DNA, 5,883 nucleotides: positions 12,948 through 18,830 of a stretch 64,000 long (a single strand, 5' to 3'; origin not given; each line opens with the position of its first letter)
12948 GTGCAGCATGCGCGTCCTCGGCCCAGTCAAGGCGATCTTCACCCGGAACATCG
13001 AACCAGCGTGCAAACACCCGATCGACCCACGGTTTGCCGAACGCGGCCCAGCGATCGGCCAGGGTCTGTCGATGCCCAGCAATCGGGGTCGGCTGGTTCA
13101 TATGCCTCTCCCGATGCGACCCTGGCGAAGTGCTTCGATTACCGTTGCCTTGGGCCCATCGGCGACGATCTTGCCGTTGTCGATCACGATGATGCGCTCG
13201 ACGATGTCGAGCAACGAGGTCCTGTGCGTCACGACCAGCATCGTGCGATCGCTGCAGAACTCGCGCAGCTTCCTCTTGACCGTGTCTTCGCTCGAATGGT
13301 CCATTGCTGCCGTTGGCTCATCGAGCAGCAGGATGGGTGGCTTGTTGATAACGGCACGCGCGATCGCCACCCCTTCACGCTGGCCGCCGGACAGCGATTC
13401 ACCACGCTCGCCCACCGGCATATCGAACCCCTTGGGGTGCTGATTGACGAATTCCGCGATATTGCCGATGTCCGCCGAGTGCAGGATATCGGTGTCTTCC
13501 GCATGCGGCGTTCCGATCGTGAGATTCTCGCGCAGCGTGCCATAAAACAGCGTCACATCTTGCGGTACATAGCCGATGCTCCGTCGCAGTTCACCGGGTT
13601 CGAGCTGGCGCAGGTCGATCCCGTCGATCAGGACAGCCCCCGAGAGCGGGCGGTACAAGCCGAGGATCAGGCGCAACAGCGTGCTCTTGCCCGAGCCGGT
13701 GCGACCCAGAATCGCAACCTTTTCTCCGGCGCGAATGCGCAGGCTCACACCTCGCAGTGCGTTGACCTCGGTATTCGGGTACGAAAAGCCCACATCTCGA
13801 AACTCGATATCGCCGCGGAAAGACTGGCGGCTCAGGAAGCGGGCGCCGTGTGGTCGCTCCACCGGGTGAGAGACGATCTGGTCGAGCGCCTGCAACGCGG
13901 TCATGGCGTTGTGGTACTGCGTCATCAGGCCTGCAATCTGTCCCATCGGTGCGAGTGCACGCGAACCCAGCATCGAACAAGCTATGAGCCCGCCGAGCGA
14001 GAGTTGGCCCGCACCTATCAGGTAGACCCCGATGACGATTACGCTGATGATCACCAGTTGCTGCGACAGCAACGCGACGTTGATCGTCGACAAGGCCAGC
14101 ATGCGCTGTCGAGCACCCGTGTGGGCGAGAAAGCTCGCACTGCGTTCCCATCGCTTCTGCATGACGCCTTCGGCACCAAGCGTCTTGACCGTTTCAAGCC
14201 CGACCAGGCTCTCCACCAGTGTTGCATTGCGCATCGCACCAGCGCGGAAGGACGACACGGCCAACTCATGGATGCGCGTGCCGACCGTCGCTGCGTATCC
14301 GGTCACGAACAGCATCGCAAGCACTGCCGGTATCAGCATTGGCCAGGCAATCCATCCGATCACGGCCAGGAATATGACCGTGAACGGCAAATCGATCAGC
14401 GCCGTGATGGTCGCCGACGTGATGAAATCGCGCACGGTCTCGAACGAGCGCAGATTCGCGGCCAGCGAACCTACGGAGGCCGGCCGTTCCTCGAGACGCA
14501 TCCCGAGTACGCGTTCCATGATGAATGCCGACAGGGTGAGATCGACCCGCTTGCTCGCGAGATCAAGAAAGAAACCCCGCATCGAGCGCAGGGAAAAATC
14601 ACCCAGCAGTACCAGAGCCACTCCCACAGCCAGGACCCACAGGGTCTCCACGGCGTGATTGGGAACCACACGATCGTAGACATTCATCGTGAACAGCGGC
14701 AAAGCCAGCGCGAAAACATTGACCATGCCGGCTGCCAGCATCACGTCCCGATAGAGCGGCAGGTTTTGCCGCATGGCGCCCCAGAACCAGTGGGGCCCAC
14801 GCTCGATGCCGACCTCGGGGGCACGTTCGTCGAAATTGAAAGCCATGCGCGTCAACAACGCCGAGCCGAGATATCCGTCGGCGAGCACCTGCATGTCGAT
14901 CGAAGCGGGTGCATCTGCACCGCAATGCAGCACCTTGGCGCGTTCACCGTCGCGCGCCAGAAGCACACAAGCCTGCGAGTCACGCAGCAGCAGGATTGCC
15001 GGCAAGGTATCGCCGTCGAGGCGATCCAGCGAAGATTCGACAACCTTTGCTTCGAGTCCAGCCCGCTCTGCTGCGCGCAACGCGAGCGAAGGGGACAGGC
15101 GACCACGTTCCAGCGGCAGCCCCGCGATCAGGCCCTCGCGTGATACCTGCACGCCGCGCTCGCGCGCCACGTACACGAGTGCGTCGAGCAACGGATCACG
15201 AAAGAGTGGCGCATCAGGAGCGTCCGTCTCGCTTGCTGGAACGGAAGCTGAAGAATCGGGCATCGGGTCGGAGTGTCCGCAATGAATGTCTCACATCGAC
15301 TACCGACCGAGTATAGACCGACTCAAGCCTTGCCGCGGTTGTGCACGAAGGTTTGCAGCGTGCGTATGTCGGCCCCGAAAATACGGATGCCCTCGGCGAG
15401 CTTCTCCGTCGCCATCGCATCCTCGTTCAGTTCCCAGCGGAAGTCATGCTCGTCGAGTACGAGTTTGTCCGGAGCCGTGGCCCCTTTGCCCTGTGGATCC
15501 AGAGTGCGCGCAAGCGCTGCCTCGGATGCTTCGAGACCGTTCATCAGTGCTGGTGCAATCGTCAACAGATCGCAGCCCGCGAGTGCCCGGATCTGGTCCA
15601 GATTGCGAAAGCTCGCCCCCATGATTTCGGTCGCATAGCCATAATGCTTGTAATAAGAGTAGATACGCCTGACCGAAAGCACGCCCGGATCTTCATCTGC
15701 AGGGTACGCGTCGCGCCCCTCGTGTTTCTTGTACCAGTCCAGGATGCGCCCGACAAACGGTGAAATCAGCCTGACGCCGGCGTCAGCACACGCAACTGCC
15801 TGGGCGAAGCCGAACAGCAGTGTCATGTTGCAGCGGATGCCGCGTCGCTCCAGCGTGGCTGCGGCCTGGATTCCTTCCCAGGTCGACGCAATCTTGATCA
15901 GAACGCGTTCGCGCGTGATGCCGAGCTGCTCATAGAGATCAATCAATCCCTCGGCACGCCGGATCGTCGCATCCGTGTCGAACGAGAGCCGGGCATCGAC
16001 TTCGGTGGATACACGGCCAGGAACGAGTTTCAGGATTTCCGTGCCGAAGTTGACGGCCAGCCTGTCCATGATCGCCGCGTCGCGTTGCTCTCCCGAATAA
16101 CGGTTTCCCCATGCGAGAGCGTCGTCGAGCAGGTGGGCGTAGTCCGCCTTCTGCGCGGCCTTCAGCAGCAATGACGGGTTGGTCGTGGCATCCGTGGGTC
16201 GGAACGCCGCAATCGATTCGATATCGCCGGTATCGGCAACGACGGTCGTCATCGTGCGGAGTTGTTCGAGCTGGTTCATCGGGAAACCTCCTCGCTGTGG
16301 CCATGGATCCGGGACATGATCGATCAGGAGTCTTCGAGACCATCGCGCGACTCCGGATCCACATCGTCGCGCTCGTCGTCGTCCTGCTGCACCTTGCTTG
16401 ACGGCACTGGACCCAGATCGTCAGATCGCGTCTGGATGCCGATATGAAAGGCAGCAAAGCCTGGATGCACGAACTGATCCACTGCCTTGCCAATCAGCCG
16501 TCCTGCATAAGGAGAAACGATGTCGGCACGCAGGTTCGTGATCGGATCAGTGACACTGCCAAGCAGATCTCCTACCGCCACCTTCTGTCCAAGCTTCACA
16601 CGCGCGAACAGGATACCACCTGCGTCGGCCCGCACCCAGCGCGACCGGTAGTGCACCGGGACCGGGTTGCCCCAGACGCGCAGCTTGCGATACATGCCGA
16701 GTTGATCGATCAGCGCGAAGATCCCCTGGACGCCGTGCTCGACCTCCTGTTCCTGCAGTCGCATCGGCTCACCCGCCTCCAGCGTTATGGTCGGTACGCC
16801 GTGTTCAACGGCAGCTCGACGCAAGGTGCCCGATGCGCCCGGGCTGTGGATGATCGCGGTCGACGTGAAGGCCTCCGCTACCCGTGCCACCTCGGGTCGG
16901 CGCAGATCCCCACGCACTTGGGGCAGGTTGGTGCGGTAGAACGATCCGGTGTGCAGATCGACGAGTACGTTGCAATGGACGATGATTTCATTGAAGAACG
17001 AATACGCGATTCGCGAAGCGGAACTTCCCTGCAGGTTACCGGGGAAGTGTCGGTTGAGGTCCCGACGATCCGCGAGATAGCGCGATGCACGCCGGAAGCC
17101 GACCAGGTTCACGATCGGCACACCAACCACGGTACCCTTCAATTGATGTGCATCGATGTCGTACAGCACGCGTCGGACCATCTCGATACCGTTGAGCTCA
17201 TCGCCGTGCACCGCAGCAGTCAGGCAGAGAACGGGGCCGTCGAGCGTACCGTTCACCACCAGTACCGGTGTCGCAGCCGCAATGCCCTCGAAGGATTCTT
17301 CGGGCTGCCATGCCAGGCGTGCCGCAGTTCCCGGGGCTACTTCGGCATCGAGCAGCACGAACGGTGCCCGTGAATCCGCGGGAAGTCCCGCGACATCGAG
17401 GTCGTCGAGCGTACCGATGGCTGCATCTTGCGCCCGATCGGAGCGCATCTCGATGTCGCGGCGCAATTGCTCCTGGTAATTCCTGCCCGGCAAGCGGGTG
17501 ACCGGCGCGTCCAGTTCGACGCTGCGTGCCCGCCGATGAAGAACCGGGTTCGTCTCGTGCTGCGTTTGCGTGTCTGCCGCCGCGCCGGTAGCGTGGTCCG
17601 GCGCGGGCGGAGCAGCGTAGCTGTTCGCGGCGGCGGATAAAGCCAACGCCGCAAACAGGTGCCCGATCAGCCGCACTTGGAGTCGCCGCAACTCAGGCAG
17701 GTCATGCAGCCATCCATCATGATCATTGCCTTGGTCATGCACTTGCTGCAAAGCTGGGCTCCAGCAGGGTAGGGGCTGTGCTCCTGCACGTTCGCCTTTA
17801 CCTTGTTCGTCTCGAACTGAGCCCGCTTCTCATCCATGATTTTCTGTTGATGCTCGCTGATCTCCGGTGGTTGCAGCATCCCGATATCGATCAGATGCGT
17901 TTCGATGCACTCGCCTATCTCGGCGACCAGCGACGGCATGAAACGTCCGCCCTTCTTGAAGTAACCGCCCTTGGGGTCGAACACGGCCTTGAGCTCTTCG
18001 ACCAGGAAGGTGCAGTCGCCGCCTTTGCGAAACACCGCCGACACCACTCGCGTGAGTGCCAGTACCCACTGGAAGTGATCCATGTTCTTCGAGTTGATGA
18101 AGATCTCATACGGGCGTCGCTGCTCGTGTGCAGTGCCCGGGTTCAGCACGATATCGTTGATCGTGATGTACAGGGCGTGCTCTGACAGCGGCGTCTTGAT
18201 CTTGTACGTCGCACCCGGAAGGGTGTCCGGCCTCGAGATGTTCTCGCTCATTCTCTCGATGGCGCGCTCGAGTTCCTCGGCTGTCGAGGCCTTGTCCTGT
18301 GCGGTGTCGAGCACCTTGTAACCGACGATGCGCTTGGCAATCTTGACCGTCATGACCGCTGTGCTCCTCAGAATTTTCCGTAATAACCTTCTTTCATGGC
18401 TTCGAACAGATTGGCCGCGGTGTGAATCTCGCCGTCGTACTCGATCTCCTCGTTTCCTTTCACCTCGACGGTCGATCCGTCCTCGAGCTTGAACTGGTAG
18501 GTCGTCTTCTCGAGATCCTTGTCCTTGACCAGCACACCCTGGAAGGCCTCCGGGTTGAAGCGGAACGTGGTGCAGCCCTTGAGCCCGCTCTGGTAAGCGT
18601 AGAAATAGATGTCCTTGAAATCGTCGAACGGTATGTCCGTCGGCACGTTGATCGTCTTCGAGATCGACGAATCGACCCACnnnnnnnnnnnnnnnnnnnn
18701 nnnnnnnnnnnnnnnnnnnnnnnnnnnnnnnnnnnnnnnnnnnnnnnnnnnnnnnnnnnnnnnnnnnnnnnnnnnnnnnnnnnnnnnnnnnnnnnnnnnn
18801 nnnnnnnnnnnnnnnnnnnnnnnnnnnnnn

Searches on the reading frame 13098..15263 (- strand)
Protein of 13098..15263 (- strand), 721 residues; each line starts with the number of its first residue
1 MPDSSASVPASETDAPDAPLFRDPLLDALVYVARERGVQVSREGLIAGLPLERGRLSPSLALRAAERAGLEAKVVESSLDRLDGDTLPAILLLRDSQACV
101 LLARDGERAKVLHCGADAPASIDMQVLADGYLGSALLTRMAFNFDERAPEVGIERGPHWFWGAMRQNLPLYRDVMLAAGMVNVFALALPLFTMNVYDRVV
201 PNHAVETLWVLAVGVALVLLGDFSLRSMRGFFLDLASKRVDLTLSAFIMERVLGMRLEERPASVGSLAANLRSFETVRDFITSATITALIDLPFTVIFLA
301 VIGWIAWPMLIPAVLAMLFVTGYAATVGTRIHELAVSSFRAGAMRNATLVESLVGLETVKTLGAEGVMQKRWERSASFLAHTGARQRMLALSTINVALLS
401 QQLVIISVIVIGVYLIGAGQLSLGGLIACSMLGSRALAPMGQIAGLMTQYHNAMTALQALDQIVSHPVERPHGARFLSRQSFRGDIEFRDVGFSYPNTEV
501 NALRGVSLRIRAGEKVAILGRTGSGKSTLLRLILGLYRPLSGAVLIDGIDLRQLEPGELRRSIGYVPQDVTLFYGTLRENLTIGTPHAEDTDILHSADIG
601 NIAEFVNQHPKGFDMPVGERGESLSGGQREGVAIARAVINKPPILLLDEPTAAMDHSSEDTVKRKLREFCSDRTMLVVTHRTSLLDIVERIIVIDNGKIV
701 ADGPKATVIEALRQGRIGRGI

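Call 7: search_protein_families(library=ncbifam, proteins=[window:13098-15263:-], max_evalue=0.00001)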
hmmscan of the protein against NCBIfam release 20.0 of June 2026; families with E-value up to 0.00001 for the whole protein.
window:13098-15263:- (721 aa): 184 families (the best 25 are shown)
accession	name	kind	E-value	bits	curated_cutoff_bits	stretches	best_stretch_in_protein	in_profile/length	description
TIGR03375.1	type_I_sec_LssB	subfamily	3.2e-282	938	693.1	1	23-715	1-695/696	type I secretion system permease/ATPase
TIGR01846.1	type_I_sec_HlyB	subfamily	1e-132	443.8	725.55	1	26-709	2-679/694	type I secretion system permease/ATPase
TIGR01842.1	type_I_sec_PrtD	subfamily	1.3e-102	344.1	510.15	1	173-712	10-544/544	type I secretion system permease/ATPase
TIGR03796.1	NHLM_micro_ABC1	equivalog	6.9e-88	295.6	853.3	1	61-708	50-698/710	NHLP family bacteriocin export ABC transporter peptidase/permease/ATPase subunit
TIGR02203.1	MsbA_lipidA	equivalog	3.7e-87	293.1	602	1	204-710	50-557/572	lipid A export permease/ATP-binding protein MsbA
TIGR02204.1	MsbA_rel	hypoth_equivalog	1.8e-83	281.1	780.4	1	309-710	160-563/576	ABC transporter, permease/ATP-binding protein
TIGR02857.1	CydD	equivalog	9.2e-79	265.8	435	1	183-693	17-528/529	thiol reductant ABC exporter subunit CydD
TIGR03797.1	NHLM_micro_ABC2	equivalog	1.8e-77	261.4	709.4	1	174-709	141-672/686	NHLP bacteriocin export ABC transporter permease/ATPase subunit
TIGR00958.1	3a01208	subfamily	3.4e-77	260.3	874.6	1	164-707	156-699/711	antigen peptide transporter 2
NF045513.1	HepA_fam_ABC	equivalog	9.3e-74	248.9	725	1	265-704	152-591/610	heterocyst formation ABC transporter subunit HepA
NF010178.0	PRK13657.1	equivalog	2e-73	247.8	733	1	399-704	248-552/588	glucan ABC transporter ATP-binding protein/ permease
TIGR01193.1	bacteriocin_ABC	subfamily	7.8e-72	242.8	523.85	1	172-710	159-697/708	peptide cleavage/export ABC transporter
NF052233.1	CphA_assoc_ABC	equivalog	1.8e-67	228.3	880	1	215-710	236-731/766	cyanophycin metabolism-associated ABC transporter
NF008364.0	PRK11160.1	equivalog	7.4e-67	226.2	630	1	285-710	141-563/575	heme ABC transporter ATP-binding protein/permease CydC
TIGR02868.1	CydC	equivalog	2e-65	221.4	329.05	1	286-681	135-529/530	thiol reductant ABC exporter subunit CydC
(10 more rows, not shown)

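Call 8: search_protein_families(library=pfam, proteins=[window:13098-15263:-], max_evalue=0.00001)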
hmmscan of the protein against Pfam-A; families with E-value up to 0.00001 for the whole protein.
window:13098-15263:- (721 aa): 3 families
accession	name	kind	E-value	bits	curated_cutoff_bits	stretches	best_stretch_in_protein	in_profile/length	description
PF00005.33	ABC_tran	-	1.6e-34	119.9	25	1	503-652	1-137/137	ABC transporter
PF00664.28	ABC_membrane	-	6.3e-17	62.6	28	1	176-432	6-266/274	ABC transporter transmembrane region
PF02463.25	SMC_N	-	7.6e-06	26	40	0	623-694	136-211/220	RecF/RecN/SMC N terminal domain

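Call 27: find_encoding_contigs(protein=window:13101-15263:-, flank=10000, max_places=5)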
Protein window:13101-15263:- (721 aa): 22 contigs read that carry it; 5 places shown.
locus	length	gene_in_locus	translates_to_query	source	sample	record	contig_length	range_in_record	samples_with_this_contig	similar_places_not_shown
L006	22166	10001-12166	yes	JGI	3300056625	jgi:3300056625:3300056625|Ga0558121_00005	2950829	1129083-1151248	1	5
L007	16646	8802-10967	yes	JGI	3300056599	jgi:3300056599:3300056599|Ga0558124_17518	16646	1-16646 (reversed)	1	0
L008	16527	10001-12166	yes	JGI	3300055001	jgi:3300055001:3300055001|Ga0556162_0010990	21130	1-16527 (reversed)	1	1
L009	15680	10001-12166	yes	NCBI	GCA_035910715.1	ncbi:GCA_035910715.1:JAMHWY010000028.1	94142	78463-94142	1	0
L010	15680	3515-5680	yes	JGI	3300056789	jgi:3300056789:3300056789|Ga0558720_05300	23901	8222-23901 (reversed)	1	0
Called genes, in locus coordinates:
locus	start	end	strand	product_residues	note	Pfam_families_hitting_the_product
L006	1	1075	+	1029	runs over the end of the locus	PF02811:PHP, PF07733:DNA_pol3_alpha, PF17657:DNA_pol3_finger, PF14579:HHH_6, PF01336:tRNA_anti-codon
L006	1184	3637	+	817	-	PF01636:APH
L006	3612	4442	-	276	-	PF03372:Exo_endo_phos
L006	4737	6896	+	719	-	PF00317:Ribonuc_red_lgN, PF02867:Ribonuc_red_lgC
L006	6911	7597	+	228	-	PF12637:TSCPD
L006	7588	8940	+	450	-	PF24827:AstE_AspA_cat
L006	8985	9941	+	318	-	PF00923:TAL_FSA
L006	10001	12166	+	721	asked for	PF00664:ABC_membrane, PF00005:ABC_tran, PF02463:SMC_N (faint)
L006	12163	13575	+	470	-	PF25919:BSH_CusB (faint), PF25917:BSH_RND (weak), PF25994:HH_AprE, PF26002:Beta-barrel_AprE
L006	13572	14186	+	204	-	PF08281:Sigma70_r4_2 (weak), PF00196:GerE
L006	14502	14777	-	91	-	-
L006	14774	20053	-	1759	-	-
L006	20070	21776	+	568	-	-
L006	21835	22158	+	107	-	-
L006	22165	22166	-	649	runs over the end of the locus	PF16448:LapD_MoxY_N, PF00990:GGDEF, PF00563:EAL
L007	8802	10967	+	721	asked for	PF00664:ABC_membrane, PF00005:ABC_tran, PF02463:SMC_N (faint)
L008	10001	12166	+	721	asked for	PF00664:ABC_membrane, PF00005:ABC_tran, PF02463:SMC_N (faint)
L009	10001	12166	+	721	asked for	PF00664:ABC_membrane, PF00005:ABC_tran, PF02463:SMC_N (faint)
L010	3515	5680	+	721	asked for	PF00664:ABC_membrane, PF00005:ABC_tran, PF02463:SMC_N (faint)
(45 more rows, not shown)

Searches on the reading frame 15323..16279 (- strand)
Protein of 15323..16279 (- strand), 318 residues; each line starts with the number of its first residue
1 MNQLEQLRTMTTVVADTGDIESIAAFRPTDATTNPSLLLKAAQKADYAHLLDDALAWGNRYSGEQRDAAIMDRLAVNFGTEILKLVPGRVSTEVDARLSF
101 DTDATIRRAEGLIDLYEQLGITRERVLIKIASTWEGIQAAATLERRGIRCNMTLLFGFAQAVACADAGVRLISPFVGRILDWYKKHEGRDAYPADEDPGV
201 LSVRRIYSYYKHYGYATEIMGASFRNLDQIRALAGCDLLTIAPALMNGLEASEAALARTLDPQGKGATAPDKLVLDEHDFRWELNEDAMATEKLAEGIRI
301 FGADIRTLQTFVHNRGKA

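Call 7: search_protein_families(library=ncbifam, proteins=[window:15323-16279:-], max_evalue=0.00001)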
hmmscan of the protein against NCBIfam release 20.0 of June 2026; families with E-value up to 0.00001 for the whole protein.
window:15323-16279:- (318 aa): 9 families
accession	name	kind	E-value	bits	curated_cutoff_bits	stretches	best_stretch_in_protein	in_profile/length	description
TIGR00874.1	talAB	equivalog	1.1e-145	484.9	396.2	1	2-314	1-315/317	transaldolase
NF009001.0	PRK12346.1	subfamily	2.2e-138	461.1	439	1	1-313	1-313/316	transaldolase A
NF008965.0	PRK12309.1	equivalog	8.6e-136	453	550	1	2-315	4-322/392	transaldolase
TIGR00875.1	fsa_talC_mipB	equivalog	2.6e-19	69.5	245.95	1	81-249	45-192/213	fructose-6-phosphate aldolase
NF002881.0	PRK03343.1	subfamily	3.1e-15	56.1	367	1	31-168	43-180/370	transaldolase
NF003026.0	PRK03903.1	equivalog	1.8e-10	40.5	344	1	87-167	91-166/323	transaldolase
NF007080.0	PRK09533.1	equivalog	1.1e-09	36.7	712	1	32-167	43-179/949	bifunctional transaldolase/phosoglucose isomerase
TIGR00876.1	tal_mycobact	equivalog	1.6e-09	37.6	233.75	1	31-166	32-167/350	transaldolase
NF009296.0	PRK12653.1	subfamily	7.6e-09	35.6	306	1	107-241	63-186/220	fructose-6-phosphate aldolase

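Call 8: search_protein_families(library=pfam, proteins=[window:15323-16279:-], max_evalue=0.00001)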
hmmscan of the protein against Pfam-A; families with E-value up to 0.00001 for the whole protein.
window:15323-16279:- (318 aa): 1 family
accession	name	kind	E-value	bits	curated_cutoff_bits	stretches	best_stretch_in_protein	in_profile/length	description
PF00923.25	TAL_FSA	-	5.1e-92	308.7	27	1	13-309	1-282/285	Transaldolase/Fructose-6-phosphate aldolase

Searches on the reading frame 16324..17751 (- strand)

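Call 7: search_protein_families(library=ncbifam, proteins=[window:16324-17751:-], max_evalue=0.00001)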
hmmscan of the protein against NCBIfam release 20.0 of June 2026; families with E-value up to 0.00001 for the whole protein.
window:16324-17751:- (475 aa): 4 families
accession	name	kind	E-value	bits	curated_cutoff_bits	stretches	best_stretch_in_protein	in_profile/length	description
TIGR02994.1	ectoine_eutE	equivalog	2.1e-16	59.8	402.7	1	146-279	23-155/325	N(2)-acetyl-L-2,4-diaminobutanoate deacetylase DoeB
NF002601.0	PRK02259.1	equivalog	8.2e-07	28.4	180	1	176-268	8-107/293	aspartoacylase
TIGR03242.1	arg_catab_astE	equivalog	1.1e-06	28.2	305.65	1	174-246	43-114/319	succinylglutamate desuccinylase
NF003706.0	PRK05324.1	subfamily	5.2e-06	25.7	170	1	171-246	48-122/336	succinylglutamate desuccinylase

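Call 8: search_protein_families(library=pfam, proteins=[window:16324-17751:-], max_evalue=0.00001)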
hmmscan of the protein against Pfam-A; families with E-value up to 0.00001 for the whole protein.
window:16324-17751:- (475 aa): 1 family
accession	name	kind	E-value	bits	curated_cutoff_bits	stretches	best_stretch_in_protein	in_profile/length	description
PF24827.1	AstE_AspA_cat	-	1.1e-41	143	25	1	172-349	2-190/192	Succinylglutamate desuccinylase/Aspartoacylase catalytic domain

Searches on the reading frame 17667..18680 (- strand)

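Call 7: search_protein_families(library=ncbifam, proteins=[window:17667-18680:-], max_evalue=0.00001)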
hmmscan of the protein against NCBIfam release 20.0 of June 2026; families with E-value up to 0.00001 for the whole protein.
window:17667-18680:- (337 aa): 1 family
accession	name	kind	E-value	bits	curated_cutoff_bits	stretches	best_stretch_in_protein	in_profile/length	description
NF006417.0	PRK08665.1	equivalog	7.2e-13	47.7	961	1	122-337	571-759/759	vitamin B12-dependent ribonucleotide reductase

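Call 8: search_protein_families(library=pfam, proteins=[window:17667-18680:-], max_evalue=0.00001)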
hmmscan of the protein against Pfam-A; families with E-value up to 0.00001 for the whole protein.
window:17667-18680:- (337 aa): 1 family
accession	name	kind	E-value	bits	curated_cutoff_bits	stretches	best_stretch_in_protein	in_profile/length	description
PF12637.14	TSCPD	-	4.5e-07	30.5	22.8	1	158-263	2-88/88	TSCPD domain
